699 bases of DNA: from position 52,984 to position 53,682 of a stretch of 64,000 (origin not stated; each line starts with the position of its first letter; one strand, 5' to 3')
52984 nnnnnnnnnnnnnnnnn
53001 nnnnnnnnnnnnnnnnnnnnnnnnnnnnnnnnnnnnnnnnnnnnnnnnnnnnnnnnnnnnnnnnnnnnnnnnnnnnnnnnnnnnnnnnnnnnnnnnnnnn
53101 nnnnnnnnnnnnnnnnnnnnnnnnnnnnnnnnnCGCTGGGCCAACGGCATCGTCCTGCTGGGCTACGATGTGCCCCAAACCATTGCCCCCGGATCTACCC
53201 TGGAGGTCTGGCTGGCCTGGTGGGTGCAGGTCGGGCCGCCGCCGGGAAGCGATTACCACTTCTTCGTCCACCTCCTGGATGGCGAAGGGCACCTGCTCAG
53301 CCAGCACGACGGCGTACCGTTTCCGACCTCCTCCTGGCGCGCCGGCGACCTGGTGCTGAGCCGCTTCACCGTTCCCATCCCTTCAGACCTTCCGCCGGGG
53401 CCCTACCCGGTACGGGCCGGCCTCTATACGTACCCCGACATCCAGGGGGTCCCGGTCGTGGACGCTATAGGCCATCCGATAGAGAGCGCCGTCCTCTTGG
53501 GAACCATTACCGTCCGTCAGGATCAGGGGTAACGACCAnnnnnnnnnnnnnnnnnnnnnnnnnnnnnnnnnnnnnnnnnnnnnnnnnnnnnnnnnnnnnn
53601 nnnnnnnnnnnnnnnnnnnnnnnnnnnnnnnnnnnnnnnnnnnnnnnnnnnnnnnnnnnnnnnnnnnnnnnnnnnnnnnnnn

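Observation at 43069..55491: A 12.4-kb co-directional array of six GT-C glycosyltransferase genes, five sharing a novel C-terminal beta module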

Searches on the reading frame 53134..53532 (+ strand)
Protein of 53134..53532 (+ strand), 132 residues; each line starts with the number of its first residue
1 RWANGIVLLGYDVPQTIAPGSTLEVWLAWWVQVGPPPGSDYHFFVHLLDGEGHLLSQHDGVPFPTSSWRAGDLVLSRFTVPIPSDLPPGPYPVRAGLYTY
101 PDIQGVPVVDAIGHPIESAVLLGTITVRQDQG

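Call 9: search_protein_families(library=pfam, proteins=[window:53134-53532:+], max_evalue=10)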
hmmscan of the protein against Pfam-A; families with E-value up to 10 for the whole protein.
window:53134-53532:+ (132 aa): 3 families
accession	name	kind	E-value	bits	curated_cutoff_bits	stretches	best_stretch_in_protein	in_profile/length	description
PF19271.4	Nis1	-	0.032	15.3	27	0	78-109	75-106/114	Nis1 family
PF10633.15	NPCBM_assoc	-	0.065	13.9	24.4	1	69-96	47-74/78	NPCBM-associated, NEW3 domain of alpha-galactosidase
PF03443.20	AA9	-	0.13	12.6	27.8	1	61-95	110-146/207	Auxiliary Activity family 9 (formerly GH61)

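Call 11: find_homologous_proteins(query=A1, max_evalue=0.001)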
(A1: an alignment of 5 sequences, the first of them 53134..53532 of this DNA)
Query A1 (5 sequences) (132 aa, profile of the alignment): 28 proteins with E <= 0.001 among 4539 candidates.
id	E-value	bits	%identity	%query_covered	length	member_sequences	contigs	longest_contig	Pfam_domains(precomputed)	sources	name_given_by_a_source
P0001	5.1e-57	209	44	72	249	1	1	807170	-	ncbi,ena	-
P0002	3.9e-54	200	40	72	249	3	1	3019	-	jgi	jgi:hypothetical protein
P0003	8.7e-53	196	32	97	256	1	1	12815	-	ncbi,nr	ncbi:MAG: hypothetical protein ISS50_02730, partial [Anaerolineae bacterium]|nr:hypothetical protein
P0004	1.5e-40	156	88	97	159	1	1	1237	-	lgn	-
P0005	5.3e-34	135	36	65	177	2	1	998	-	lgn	-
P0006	8.0e-33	131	35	65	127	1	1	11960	-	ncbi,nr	ncbi:MAG: hypothetical protein H5T61_12335 [Thermoflexales bacterium]|nr:hypothetical protein [Therm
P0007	6.0e-29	118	56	96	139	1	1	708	-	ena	-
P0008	1.9e-28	117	38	71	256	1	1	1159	-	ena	-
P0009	2.1e-28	117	56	95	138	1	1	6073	-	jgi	jgi:hypothetical protein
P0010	3.9e-28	116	63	83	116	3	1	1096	-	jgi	jgi:hypothetical protein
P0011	4.7e-27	112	37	92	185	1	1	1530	-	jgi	jgi:hypothetical protein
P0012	8.8e-27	111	35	92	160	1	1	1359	-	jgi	jgi:hypothetical protein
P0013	4.4e-25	106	59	85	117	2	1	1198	-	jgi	jgi:hypothetical protein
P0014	1.7e-24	104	48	95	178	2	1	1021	-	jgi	jgi:hypothetical protein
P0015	2.5e-24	103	58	98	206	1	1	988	-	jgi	jgi:hypothetical protein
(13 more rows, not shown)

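Call 20: predict_structure(alignment_id=A1)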
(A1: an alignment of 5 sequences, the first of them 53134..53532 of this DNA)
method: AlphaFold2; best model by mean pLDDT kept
length: 132 residues; sequences in the alignment: 5
mean_pLDDT: 89.1   pTM: 0.83
mean pLDDT of the five models: 89.1, 89.0, 88.1, 86.7, 84.8
residues with pLDDT >= 90: 78; 70-90: 43; 50-70: 11; < 50: 0
segments of 3 or more residues with pLDDT < 50: none
pLDDT, mean of each block of 10 residues (from residue 1): 87 96 95 74 94 95 74 92 97 94 88 83 94 62
secondary structure, 60 per line:
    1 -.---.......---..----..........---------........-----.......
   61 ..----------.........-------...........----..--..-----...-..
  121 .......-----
elements in order: E6-12 E22-31 E41-48 E54-62 E73-81 E89-99 E115-117 E119-127

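Call 24: search_protein_representatives(alignment_id=A1)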
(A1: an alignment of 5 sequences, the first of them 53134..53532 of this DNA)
Query: 5 sequences, 130 profile positions. Proteins with E-value up to 0.001 (for the whole library): 28540; up to 1e-10: 18993; up to 1e-30: 4346. The best 150 are listed.
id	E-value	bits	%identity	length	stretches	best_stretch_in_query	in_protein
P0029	1.4e-81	287.0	-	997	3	2-128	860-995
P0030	5.1e-81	285.2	-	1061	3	3-128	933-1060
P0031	1.7e-80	283.4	-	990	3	2-128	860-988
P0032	1.7e-79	280.3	-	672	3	2-128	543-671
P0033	1.8e-79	280.1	-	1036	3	13-126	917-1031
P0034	4.2e-79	279.0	-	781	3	2-129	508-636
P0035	5.0e-79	278.7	-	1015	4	2-129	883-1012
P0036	1.1e-78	277.6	-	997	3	7-129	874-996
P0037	1.6e-78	277.0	-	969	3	3-129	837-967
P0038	7.7e-78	274.9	-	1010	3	2-129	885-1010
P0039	4.8e-77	272.3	-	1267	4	2-129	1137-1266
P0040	8.1e-77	271.6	-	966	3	4-128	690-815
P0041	3.7e-76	269.4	-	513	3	2-125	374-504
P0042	6.6e-76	268.6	-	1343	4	4-128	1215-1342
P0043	9.9e-76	268.1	-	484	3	4-128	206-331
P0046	2.2e-74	263.7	-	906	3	2-129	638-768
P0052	1.2e-73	261.3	-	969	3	3-128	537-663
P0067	1.3e-70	251.5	-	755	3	15-128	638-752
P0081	1.5e-68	244.8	-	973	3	2-128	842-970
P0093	1.6e-67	241.5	-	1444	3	15-128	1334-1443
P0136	4.9e-64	230.3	-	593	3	2-128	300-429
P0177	6.0e-62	223.5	-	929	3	5-128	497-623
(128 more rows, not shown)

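Call 27: search_protein_families(library=pfam, proteins=[P0029, P0030, P0033, P0034, P0039, P0042, P0093, P0040, P0046], max_evalue=0.001)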
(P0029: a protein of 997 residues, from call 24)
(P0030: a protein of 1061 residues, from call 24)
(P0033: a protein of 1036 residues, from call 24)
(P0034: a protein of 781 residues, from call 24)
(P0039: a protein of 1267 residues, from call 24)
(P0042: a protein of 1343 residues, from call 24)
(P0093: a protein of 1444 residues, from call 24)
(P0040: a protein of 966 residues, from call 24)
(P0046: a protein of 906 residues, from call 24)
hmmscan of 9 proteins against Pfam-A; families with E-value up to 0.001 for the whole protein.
P0029 (997 aa): 3 families
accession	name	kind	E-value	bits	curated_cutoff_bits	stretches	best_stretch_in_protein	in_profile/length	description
PF13231.12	PMT_2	-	8.3e-15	55.8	26.1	1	129-261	23-150/160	Dolichyl-phosphate-mannose-protein mannosyltransferase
PF02366.24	PMT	-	3.3e-06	27.3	22.7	1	129-283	84-239/245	Dolichyl-phosphate-mannose-protein mannosyltransferase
PF02516.20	STT3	-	0.00038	20.5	24.5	1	101-218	69-189/405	Oligosaccharyl transferase STT3, N-terminal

P0030 (1061 aa): 1 family
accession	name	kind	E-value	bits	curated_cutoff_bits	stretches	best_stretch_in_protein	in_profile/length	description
PF13231.12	PMT_2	-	1.3e-08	35.7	26.1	1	88-233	2-132/160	Dolichyl-phosphate-mannose-protein mannosyltransferase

P0033 (1036 aa): 2 families
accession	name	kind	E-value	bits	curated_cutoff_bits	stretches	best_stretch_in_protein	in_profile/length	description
PF11028.14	TMEM260-like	-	1.8e-32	113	24.2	1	44-214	1-169/179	Protein O-mannosyl-transferase TMEM260-like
PF13231.12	PMT_2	-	6.1e-05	23.7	26.1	1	64-154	4-92/160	Dolichyl-phosphate-mannose-protein mannosyltransferase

P0034 (781 aa): 0 families

P0039 (1267 aa): 2 families
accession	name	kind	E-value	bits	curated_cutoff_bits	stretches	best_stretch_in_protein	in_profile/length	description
PF10131.15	PTPS_related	-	9.9e-08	31.3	26.4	1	93-274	1-169/621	6-pyruvoyl-tetrahydropterin synthase related domain; membrane protein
PF13231.12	PMT_2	-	9.5e-07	29.6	26.1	1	99-229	5-132/160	Dolichyl-phosphate-mannose-protein mannosyltransferase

P0042 (1343 aa): 2 families
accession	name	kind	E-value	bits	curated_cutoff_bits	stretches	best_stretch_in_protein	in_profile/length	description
PF10131.15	PTPS_related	-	7.1e-12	45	26.4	1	76-395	1-304/621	6-pyruvoyl-tetrahydropterin synthase related domain; membrane protein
PF10633.15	NPCBM_assoc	-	0.00063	20.3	24.4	0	728-754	47-73/78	NPCBM-associated, NEW3 domain of alpha-galactosidase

P0093 (1444 aa): 2 families
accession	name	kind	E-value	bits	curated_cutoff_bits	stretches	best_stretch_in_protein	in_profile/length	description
PF10131.15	PTPS_related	-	0.00027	20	26.4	1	113-249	1-137/621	6-pyruvoyl-tetrahydropterin synthase related domain; membrane protein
PF09586.16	YfhO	-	0.00091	18.1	28.5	0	881-924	787-829/835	Bacterial membrane protein YfhO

P0040 (966 aa): 1 family
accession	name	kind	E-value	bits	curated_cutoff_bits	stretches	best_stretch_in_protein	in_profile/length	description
PF13231.12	PMT_2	-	3.9e-13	50.4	26.1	1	67-227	2-158/160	Dolichyl-phosphate-mannose-protein mannosyltransferase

P0046 (906 aa): 0 families

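Call 61: search_protein_families(library=pfam, proteins=[P0177, P0035, P0081, P0052, P0067, P0136], max_evalue=0.01)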
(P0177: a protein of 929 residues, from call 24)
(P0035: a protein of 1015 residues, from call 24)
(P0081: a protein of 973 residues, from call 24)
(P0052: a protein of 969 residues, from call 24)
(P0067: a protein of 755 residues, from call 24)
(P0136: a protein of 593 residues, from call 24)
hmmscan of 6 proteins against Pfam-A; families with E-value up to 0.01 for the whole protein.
P0177 (929 aa): 3 families
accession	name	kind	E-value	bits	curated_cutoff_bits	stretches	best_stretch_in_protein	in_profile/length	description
PF09913.15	DUF2142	-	4e-14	52.7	30.1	1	136-406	123-391/395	Predicted membrane protein (DUF2142)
PF13231.12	PMT_2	-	1.9e-11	44.8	26.1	1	140-278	24-160/160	Dolichyl-phosphate-mannose-protein mannosyltransferase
PF02366.24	PMT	-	5.2e-09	36.5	22.7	1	139-283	84-223/245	Dolichyl-phosphate-mannose-protein mannosyltransferase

P0035 (1015 aa): 1 family
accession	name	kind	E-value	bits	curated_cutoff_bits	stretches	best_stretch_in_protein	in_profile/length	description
PF13231.12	PMT_2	-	1.1e-10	42.3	26.1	1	118-254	25-154/160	Dolichyl-phosphate-mannose-protein mannosyltransferase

P0081 (973 aa): 2 families
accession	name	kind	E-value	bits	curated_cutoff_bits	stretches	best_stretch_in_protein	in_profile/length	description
PF13231.12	PMT_2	-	6.3e-16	59.4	26.1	1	77-235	4-155/160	Dolichyl-phosphate-mannose-protein mannosyltransferase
PF02366.24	PMT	-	1.5e-10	41.5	22.7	1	76-244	63-236/245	Dolichyl-phosphate-mannose-protein mannosyltransferase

P0052 (969 aa): 2 families
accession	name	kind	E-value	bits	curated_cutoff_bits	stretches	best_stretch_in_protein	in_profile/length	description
PF13231.12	PMT_2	-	1.2e-15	58.5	26.1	1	73-233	5-159/160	Dolichyl-phosphate-mannose-protein mannosyltransferase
PF02366.24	PMT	-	9.2e-08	32.4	22.7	1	74-235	66-234/245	Dolichyl-phosphate-mannose-protein mannosyltransferase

P0067 (755 aa): 0 families

P0136 (593 aa): 0 families

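Call 74: list_cluster_members(proteins=[P0029, P0030, P0033, P0039, P0042, P0093, P0040, P0067, P0177, P0081])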
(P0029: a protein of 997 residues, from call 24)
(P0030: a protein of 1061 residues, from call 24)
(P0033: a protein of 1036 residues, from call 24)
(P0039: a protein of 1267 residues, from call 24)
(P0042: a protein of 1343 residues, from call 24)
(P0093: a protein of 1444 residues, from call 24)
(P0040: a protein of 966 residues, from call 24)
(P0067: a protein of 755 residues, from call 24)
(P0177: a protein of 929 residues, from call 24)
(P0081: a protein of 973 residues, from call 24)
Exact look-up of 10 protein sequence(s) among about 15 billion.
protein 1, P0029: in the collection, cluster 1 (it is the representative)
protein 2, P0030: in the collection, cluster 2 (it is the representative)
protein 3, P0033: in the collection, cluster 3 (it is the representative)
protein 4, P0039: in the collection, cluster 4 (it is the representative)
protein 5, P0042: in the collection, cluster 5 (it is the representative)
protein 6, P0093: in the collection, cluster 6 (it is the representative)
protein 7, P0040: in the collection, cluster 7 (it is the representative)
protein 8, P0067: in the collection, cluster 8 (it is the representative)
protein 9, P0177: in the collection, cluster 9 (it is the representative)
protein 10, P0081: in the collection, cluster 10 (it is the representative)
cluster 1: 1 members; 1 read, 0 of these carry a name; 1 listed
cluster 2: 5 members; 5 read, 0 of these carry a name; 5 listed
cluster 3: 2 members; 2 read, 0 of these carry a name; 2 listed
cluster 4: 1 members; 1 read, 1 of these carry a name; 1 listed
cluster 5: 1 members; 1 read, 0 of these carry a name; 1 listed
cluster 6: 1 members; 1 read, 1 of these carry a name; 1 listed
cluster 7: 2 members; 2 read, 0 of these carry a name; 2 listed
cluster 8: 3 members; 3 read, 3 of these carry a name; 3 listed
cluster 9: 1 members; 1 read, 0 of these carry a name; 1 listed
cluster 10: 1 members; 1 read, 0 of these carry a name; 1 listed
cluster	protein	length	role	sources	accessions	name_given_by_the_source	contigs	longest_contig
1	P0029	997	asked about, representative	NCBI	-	-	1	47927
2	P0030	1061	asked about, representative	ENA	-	-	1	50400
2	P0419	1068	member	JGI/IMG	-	-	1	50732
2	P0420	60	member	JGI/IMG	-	-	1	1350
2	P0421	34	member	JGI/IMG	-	-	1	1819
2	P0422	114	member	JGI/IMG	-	-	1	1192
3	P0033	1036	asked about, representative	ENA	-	-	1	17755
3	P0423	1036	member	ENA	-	-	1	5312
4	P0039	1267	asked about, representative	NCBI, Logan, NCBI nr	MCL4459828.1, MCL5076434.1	MAG: glycosyltransferase family 39 protein [Chloroflexi bacterium] | glycosyltransferase family 39 protein [Chloroflexota bacterium]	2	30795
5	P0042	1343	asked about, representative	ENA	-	-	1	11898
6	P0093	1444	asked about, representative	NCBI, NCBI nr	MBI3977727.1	MAG: hypothetical protein HY331_06035 [Chloroflexi bacterium] | hypothetical protein [Chloroflexota bacterium]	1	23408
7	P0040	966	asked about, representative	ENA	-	-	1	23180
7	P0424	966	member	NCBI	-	-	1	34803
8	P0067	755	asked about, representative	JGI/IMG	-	hypothetical protein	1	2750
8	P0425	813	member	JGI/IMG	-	hypothetical protein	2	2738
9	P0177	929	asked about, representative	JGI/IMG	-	-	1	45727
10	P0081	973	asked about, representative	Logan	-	-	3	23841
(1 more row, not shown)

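Call 85: search_protein_families(library=pfam, proteins=[P0001, P0003], max_evalue=10)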
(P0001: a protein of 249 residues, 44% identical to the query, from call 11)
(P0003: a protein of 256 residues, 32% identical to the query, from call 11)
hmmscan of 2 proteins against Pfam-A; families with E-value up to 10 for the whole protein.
P0001 (249 aa): 1 family
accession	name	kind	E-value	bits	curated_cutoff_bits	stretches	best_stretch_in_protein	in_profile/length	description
PF21226.3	MalQ_N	-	0.0038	18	24.1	1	50-73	53-76/91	MalQ N-terminal beta sandwich domain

P0003 (256 aa): 0 families

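Call 86: search_protein_families(library=ncbifam, proteins=[P0001, P0003, P0029, P0033, P0039], max_evalue=1)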
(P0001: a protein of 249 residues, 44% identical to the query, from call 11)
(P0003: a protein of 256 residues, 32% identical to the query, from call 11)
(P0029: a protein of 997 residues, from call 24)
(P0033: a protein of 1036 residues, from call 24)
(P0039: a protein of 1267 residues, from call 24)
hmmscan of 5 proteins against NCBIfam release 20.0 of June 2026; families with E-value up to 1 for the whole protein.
P0001 (249 aa): 0 families

P0003 (256 aa): 0 families

P0029 (997 aa): 2 families
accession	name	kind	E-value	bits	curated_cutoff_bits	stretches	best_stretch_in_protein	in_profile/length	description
TIGR03663.1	TIGR03663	subfamily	3.1e-06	26.5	126.25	1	130-350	73-291/435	flippase activity-associated protein Agl23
TIGR04154.1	archaeo_STT3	subfamily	0.0015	16.9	450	1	134-270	102-256/831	oligosaccharyl transferase, archaeosortase A system-associated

P0033 (1036 aa): 1 family
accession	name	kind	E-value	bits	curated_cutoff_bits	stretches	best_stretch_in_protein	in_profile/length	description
TIGR04154.1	archaeo_STT3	subfamily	0.0098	14.3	450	1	84-196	97-208/831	oligosaccharyl transferase, archaeosortase A system-associated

P0039 (1267 aa): 0 families

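Call 89: fold_search(model_id=the predicted structure, library=pdb)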
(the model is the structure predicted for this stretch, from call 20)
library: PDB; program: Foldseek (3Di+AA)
matches with E <= 10: 1991; with E <= 0.001: 31
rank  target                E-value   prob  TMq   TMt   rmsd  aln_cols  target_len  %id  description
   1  8dl0_C                1.2e-05  1.00  0.66  0.26   3.6       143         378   15  CryoEM structure of the nucleotide-free and open channel A.aeolicus WzmWzt transporter (released 2022-09-21)
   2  8dl0_A                2.9e-05  1.00  0.64  0.24   4.9       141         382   14  CryoEM structure of the nucleotide-free and open channel A.aeolicus WzmWzt transporter (released 2022-09-21)
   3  6o14_B                3.2e-05  1.00  0.62  0.58   3.8       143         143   15  Crystal structure of the Aquifex aeolicus Wzt Carbohydrate Binding Domain (released 2020-01-15)
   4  6o14_A                1.0e-04  1.00  0.62  0.58   4.6       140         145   15  Crystal structure of the Aquifex aeolicus Wzt Carbohydrate Binding Domain (released 2020-01-15)
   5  8xgl_A                1.1e-04  1.00  0.54  0.59   5.5       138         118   15  Structure of the Magnaporthe oryzae effector NIS1 (released 2024-09-18)
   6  8xgl_B                1.2e-04  1.00  0.57  0.60   5.3       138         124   14  Structure of the Magnaporthe oryzae effector NIS1 (released 2024-09-18)
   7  8dky_A                1.2e-04  1.00  0.64  0.60   4.6       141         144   15  Crystal structure of the Aquifex aeolicus Wzt Carbohydrate Binding Domain bound to 3-O-methyl-D-mannose (released 2022-09-21)
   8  2p9r_A                1.2e-04  1.00  0.50  0.62   5.5       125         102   15  Human alpha2-macroglogulin is composed of multiple domains, as predicted by homology with complement component C3 (released 2007-08-21)
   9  8dne_C                1.6e-04  1.00  0.61  0.24   3.4       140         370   14  CryoEM structure of the A.aeolicus WzmWzt transporter bound to ATP (released 2022-09-21)
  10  2r5o_A                2.0e-04  1.00  0.65  0.53   3.8       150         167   11  Crystal structure of the C-terminal domain of wzt (released 2007-12-25)
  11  8dne_A                2.6e-04  1.00  0.61  0.24   3.2       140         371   14  CryoEM structure of the A.aeolicus WzmWzt transporter bound to ATP (released 2022-09-21)
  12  7k2t_C                2.9e-04  1.00  0.62  0.24   2.9       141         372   13  Mg2+/ATP-bound structure of the full-length WzmWzt O antigen ABC transporter in lipid nanodiscs (released 2021-01-13)
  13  6r4n_E                3.3e-04  1.00  0.50  0.47   5.0       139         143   18  Crystal structure of S. cerevisia Niemann-Pick type C protein NPC2 with ergosterol bound (released 2019-09-25)
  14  7k2t_A                3.6e-04  1.00  0.59  0.23   3.4       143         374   13  Mg2+/ATP-bound structure of the full-length WzmWzt O antigen ABC transporter in lipid nanodiscs (released 2021-01-13)
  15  8dku_A                4.0e-04  1.00  0.63  0.24   3.8       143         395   15  CryoEM structure of the A. aeolicus WzmWzt transporter bound to the native O antigen (released 2022-09-21)
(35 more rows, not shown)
